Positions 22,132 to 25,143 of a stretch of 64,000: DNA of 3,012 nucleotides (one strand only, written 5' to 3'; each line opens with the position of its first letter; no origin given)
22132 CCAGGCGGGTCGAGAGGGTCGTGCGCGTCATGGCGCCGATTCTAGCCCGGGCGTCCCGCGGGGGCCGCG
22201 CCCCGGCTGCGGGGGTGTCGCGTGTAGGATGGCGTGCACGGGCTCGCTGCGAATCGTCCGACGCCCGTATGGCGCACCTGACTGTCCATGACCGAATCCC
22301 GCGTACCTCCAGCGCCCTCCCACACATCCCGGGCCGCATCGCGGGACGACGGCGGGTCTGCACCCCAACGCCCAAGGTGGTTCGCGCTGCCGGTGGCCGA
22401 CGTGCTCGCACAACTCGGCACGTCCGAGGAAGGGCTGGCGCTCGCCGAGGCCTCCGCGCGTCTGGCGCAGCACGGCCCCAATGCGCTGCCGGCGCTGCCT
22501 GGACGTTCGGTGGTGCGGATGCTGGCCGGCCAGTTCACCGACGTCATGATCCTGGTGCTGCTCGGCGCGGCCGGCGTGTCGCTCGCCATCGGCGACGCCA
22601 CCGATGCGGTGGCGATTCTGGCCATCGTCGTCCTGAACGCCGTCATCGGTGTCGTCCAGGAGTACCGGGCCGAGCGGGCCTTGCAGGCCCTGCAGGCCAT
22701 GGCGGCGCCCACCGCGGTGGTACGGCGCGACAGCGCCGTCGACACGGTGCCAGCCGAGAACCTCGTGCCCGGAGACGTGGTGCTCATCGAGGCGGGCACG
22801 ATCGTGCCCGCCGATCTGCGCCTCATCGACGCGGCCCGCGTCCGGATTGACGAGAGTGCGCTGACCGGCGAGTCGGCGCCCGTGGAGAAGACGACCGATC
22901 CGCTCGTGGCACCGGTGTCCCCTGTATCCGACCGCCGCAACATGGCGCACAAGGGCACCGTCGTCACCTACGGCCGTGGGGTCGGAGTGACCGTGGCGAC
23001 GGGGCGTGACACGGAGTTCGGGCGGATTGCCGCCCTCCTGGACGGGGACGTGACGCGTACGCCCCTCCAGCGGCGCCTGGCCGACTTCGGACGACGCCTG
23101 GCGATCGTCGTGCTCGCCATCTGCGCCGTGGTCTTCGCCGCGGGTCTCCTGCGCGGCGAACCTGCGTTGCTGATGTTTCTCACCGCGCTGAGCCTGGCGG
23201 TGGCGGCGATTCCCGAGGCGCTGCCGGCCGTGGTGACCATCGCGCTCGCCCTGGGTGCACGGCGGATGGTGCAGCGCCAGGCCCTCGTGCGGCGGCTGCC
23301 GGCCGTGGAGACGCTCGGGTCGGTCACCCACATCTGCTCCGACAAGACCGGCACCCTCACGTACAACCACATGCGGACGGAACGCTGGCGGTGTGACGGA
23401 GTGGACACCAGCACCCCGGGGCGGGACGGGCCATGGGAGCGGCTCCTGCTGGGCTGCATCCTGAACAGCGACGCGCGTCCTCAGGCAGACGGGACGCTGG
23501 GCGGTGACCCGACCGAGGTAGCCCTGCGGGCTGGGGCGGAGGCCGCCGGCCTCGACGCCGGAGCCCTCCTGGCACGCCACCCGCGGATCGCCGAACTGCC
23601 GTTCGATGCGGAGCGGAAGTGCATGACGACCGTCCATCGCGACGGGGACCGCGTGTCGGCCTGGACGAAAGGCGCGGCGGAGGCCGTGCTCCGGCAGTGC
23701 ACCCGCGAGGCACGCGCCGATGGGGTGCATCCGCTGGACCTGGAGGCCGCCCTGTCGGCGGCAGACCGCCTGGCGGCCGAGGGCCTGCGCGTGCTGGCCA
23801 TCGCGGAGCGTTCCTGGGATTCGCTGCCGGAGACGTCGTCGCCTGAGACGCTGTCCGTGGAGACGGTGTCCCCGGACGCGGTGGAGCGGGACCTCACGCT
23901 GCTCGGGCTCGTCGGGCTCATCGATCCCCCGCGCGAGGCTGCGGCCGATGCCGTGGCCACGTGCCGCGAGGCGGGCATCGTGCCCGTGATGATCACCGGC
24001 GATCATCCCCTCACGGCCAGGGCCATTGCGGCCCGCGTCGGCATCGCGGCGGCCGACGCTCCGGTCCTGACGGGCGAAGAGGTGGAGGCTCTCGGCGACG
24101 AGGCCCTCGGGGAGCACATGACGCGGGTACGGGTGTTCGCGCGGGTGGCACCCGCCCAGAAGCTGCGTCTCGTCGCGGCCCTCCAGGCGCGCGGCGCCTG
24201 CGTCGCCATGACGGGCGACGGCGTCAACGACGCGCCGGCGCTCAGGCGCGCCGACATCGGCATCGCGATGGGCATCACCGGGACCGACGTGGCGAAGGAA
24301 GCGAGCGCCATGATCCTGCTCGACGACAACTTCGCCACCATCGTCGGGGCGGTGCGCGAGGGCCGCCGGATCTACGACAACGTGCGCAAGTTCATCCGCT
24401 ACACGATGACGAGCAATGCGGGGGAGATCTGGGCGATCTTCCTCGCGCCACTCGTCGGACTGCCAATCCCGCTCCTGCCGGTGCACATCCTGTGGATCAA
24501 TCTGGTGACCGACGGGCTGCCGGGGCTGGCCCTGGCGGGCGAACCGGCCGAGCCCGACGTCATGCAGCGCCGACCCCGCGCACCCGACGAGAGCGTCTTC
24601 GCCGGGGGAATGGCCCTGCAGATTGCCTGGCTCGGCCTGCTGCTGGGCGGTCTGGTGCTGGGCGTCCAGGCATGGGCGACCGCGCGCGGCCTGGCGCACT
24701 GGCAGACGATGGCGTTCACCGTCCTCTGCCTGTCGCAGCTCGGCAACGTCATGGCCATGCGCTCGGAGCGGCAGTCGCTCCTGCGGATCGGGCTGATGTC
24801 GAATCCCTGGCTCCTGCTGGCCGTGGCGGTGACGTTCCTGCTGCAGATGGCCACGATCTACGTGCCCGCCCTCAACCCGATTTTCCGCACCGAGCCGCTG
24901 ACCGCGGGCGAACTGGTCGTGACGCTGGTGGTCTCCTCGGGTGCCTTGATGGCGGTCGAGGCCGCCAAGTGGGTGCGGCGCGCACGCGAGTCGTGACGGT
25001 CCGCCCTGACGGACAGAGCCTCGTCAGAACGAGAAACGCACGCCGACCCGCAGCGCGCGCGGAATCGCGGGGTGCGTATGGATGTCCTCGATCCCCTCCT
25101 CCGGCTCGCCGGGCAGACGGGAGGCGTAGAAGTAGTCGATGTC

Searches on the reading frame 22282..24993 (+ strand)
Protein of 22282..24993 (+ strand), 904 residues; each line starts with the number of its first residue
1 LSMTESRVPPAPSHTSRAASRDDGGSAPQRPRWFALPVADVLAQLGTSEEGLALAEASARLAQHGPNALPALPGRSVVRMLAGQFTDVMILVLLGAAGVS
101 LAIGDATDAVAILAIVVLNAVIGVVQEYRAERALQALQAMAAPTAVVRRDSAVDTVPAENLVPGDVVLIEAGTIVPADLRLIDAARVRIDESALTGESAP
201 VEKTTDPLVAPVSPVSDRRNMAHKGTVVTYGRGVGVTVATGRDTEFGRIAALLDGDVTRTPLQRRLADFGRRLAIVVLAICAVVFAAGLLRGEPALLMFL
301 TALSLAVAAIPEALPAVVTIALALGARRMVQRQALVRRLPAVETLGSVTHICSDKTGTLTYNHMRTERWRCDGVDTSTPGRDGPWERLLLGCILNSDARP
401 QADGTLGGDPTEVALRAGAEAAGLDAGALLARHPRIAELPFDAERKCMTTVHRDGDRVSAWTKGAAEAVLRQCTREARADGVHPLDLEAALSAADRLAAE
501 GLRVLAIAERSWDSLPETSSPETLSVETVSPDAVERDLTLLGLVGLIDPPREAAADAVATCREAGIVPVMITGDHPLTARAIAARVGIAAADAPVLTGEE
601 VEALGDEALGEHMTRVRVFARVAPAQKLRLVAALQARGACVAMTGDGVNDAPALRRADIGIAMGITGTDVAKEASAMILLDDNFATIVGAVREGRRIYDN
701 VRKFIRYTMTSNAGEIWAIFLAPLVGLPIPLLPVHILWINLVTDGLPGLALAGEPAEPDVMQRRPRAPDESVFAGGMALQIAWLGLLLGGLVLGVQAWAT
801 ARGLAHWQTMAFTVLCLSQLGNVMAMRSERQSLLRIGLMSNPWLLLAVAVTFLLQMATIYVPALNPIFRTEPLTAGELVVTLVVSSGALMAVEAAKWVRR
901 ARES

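Call 42: search_protein_families(library=pfam, proteins=[window:22282-24993:+], max_evalue=0.001)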
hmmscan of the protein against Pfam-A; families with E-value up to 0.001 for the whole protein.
window:22282-24993:+ (904 aa): 6 families
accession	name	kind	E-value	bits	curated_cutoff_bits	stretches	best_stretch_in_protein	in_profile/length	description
PF00689.26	Cation_ATPase_C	-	1.7e-54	184.7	27.3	1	728-898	1-175/175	Cation transporting ATPase, C-terminus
PF00122.25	E1-E2_ATPase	-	9.3e-53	178.9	28.1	1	140-331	2-180/181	E1-E2 ATPase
PF00690.31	Cation_ATPase_N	-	7e-18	64.5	20.4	1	33-100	1-69/69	Cation transporter/ATPase, N-terminus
PF13246.12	Cation_ATPase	-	7.3e-17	61.6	21.7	1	402-475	15-90/91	Cation transport ATPase (P-type)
PF00702.32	Hydrolase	-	2.2e-15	58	26.4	1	350-658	3-191/191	haloacid dehalogenase-like hydrolase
PF12710.13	HAD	-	2.4e-05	25.3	27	1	551-655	87-189/189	haloacid dehalogenase-like hydrolase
